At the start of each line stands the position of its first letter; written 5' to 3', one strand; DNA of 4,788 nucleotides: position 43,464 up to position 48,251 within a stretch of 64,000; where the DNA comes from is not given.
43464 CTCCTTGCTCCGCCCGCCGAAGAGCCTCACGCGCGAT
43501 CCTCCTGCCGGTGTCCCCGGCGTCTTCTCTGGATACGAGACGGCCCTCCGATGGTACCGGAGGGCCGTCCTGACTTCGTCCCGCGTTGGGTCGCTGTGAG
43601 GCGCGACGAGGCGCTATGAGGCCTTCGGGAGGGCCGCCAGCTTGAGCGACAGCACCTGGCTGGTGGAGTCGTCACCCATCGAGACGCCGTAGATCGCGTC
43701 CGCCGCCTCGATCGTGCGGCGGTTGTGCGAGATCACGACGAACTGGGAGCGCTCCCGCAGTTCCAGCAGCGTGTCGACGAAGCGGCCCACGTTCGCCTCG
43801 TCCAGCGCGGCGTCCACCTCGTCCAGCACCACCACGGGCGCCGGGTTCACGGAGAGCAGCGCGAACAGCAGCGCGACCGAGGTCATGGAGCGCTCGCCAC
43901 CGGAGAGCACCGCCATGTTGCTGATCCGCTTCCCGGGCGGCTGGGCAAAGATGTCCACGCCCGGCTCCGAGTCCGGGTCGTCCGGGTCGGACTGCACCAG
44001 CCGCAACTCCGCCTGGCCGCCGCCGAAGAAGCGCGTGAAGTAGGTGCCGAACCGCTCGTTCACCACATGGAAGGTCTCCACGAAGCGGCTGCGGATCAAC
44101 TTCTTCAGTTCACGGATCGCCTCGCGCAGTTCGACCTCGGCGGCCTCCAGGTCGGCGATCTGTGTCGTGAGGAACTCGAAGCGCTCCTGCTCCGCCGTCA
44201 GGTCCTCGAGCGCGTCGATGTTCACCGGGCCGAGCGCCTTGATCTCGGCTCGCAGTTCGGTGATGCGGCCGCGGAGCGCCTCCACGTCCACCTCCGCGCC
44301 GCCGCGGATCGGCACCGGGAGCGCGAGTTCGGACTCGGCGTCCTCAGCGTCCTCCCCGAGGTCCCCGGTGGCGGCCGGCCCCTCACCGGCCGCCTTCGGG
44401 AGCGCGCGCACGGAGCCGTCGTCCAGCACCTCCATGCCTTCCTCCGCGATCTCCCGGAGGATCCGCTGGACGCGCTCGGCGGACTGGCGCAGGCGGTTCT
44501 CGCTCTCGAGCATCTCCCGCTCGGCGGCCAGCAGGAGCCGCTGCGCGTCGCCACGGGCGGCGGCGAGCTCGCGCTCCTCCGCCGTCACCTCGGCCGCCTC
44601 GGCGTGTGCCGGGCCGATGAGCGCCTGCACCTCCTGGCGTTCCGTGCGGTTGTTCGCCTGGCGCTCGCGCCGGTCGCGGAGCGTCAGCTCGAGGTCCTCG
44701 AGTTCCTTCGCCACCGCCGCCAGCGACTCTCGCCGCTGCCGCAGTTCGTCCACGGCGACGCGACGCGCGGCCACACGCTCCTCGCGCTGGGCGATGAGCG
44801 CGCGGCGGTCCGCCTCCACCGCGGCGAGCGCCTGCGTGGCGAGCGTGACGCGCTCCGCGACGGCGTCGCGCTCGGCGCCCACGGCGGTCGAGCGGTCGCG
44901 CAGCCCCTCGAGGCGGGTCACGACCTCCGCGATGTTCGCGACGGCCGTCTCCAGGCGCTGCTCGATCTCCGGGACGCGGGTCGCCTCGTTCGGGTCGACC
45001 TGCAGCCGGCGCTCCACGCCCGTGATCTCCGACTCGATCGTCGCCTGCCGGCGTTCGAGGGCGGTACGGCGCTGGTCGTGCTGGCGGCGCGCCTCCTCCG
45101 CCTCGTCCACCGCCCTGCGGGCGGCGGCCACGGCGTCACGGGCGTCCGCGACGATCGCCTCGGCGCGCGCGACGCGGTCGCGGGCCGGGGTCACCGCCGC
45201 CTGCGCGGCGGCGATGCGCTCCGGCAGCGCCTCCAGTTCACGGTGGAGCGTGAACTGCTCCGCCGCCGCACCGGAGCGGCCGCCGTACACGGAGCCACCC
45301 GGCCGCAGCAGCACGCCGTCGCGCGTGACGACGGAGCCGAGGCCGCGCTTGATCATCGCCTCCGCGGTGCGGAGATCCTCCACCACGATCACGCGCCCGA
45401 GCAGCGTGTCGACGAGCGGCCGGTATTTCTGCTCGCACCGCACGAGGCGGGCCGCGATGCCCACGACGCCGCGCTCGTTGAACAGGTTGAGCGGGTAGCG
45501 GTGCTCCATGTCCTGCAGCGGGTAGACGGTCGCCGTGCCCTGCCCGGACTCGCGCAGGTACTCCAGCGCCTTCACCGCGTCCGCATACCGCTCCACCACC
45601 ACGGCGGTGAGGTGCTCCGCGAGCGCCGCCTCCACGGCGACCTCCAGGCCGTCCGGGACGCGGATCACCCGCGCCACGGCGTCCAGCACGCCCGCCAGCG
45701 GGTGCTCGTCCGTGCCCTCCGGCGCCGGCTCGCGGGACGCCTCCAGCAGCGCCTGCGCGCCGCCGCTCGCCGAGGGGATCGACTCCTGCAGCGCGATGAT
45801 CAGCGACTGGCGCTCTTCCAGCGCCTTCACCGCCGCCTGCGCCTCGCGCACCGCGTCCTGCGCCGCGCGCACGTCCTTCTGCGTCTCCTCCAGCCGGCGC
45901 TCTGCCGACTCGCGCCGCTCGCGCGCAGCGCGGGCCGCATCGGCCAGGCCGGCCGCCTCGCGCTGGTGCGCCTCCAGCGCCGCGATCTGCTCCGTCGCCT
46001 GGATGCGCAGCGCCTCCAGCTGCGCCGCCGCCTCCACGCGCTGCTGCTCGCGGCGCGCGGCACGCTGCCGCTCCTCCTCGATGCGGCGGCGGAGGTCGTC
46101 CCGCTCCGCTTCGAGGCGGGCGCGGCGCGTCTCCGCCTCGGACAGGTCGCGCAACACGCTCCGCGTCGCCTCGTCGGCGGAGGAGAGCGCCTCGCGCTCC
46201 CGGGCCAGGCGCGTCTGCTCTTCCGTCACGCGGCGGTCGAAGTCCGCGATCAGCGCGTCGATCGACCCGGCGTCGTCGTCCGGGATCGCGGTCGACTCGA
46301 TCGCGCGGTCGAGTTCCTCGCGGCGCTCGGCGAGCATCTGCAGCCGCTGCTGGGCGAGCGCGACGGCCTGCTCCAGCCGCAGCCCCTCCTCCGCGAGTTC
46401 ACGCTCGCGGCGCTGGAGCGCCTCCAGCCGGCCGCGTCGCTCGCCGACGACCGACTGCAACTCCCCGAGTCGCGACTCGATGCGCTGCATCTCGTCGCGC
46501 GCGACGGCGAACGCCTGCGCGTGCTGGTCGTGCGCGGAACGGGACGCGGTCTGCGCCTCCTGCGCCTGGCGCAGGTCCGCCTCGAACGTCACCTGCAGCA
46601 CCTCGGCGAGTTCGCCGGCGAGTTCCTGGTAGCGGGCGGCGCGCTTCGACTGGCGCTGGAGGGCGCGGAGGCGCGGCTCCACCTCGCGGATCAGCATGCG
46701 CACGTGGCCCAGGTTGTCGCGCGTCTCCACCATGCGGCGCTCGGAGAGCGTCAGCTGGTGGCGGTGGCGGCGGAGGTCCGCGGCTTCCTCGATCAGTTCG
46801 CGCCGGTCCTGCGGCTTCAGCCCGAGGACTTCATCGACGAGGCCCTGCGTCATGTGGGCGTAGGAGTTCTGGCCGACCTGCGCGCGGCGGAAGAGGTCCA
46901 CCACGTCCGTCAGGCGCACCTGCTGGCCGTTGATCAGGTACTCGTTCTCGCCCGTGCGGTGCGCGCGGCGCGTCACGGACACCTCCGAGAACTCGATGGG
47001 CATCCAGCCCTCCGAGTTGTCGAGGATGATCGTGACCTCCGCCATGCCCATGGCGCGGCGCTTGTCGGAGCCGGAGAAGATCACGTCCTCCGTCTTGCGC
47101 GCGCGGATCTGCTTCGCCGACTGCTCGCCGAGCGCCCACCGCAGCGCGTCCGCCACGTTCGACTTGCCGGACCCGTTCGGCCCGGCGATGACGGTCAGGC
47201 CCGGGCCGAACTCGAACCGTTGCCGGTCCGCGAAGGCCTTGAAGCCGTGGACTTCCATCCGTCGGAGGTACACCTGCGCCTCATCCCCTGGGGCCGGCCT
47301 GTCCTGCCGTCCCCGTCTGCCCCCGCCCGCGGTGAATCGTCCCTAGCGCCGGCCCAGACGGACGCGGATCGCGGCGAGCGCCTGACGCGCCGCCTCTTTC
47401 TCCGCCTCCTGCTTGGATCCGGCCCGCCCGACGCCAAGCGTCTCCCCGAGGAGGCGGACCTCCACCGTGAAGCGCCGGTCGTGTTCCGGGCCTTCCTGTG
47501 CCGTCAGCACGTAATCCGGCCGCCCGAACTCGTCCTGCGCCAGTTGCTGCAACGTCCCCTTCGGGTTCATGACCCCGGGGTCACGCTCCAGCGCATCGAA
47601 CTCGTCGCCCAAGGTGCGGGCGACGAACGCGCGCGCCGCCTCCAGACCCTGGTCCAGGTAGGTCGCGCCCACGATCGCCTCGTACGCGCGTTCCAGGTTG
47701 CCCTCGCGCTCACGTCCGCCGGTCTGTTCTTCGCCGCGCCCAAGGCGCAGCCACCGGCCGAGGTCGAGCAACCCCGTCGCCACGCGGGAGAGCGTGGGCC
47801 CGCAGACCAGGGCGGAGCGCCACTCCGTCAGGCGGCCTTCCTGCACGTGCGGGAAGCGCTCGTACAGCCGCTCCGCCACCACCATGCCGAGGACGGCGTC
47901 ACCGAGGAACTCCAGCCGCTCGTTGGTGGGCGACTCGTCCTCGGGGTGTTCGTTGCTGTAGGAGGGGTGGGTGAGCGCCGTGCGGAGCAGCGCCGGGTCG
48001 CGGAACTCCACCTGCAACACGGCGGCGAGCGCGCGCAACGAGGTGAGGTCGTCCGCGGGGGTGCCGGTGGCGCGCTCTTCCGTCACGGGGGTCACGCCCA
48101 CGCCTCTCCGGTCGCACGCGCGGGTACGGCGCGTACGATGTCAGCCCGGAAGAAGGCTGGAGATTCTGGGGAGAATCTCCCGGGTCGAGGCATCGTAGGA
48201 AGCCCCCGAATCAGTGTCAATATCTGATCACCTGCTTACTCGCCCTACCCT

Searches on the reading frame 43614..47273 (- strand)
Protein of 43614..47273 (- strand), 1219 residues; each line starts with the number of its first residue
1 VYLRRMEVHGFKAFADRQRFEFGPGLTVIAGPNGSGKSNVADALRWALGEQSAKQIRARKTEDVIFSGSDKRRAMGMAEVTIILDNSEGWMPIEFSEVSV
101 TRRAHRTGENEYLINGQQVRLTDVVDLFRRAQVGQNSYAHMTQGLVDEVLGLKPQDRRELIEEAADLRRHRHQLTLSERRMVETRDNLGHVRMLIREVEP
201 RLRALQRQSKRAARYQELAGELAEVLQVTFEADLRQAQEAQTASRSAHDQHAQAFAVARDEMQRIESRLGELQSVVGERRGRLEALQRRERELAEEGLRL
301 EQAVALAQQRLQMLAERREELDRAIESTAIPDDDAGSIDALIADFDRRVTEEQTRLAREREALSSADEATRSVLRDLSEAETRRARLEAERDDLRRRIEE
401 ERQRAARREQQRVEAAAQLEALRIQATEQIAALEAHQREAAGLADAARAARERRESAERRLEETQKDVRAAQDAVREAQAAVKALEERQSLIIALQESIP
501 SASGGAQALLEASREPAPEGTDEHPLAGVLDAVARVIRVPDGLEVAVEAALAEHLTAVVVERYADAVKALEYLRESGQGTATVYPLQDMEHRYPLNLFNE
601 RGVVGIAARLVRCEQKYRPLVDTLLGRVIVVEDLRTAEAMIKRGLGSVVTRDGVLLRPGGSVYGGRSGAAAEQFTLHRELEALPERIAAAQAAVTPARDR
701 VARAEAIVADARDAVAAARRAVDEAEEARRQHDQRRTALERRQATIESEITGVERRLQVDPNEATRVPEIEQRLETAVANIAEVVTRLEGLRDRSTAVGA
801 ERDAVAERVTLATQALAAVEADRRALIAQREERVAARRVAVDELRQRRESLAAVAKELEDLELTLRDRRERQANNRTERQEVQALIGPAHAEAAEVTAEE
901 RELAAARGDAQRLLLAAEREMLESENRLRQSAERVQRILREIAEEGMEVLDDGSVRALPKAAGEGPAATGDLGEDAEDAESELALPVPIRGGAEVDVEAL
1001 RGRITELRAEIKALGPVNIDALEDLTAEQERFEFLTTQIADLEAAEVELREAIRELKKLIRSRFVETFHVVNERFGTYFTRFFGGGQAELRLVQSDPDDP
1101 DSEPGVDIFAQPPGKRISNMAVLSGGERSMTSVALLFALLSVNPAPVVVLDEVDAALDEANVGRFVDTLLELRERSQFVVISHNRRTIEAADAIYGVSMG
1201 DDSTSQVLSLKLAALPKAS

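Call 7: search_protein_families(library=pfam, proteins=[window:43614-47273:-], max_evalue=0.01)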
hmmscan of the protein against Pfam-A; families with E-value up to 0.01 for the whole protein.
window:43614-47273:- (1219 aa): 6 families
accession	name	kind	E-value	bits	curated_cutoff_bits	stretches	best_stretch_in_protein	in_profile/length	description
PF02463.25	SMC_N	-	1.1e-66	224.8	40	1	2-1205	1-219/220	RecF/RecN/SMC N terminal domain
PF06470.18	SMC_hinge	-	2.1e-26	93.1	22.5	1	527-640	2-115/116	SMC proteins Flexible Hinge Domain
PF13476.12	AAA_23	-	1.4e-17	65.4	27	1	5-222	1-176/201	AAA domain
PF13304.12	AAA_21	-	1.9e-14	54.9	27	2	26-83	1-63/304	AAA domain, putative AbiEii toxin, Type IV TA system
PF13175.12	AAA_15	-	3.1e-07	30.8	32.1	1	1-62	1-55/374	AAA ATPase domain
PF13555.12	AAA_29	-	2.4e-05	24.4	27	1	3-48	1-46/61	P-loop containing region of AAA domain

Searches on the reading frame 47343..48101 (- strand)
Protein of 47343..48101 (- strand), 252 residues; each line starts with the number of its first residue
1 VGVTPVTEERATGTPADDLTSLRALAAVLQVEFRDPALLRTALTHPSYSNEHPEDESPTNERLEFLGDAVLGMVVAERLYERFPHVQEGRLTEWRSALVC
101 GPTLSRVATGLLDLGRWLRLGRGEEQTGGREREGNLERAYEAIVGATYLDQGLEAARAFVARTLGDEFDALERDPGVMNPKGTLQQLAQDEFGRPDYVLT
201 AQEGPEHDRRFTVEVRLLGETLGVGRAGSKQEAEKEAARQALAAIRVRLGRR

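Call 7: search_protein_families(library=pfam, proteins=[window:47343-48101:-], max_evalue=0.01)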
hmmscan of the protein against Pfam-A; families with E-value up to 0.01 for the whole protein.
window:47343-48101:- (252 aa): 4 families
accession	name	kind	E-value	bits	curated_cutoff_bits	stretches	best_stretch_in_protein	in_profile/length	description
PF14622.11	Ribonucleas_3_3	-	2.1e-34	118.9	35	1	35-164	1-124/128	Ribonuclease-III-like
PF00636.31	Ribonuclease_3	-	1.4e-21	77.6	27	1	61-152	1-102/102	Ribonuclease III domain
PF00035.32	dsrm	-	8.6e-15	55.5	23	1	180-243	1-64/66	Double-stranded RNA binding motif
PF14709.13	DND1_DSRM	-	0.0013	19.4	25.7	1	181-242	4-71/80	double strand RNA binding domain from DEAD END PROTEIN 1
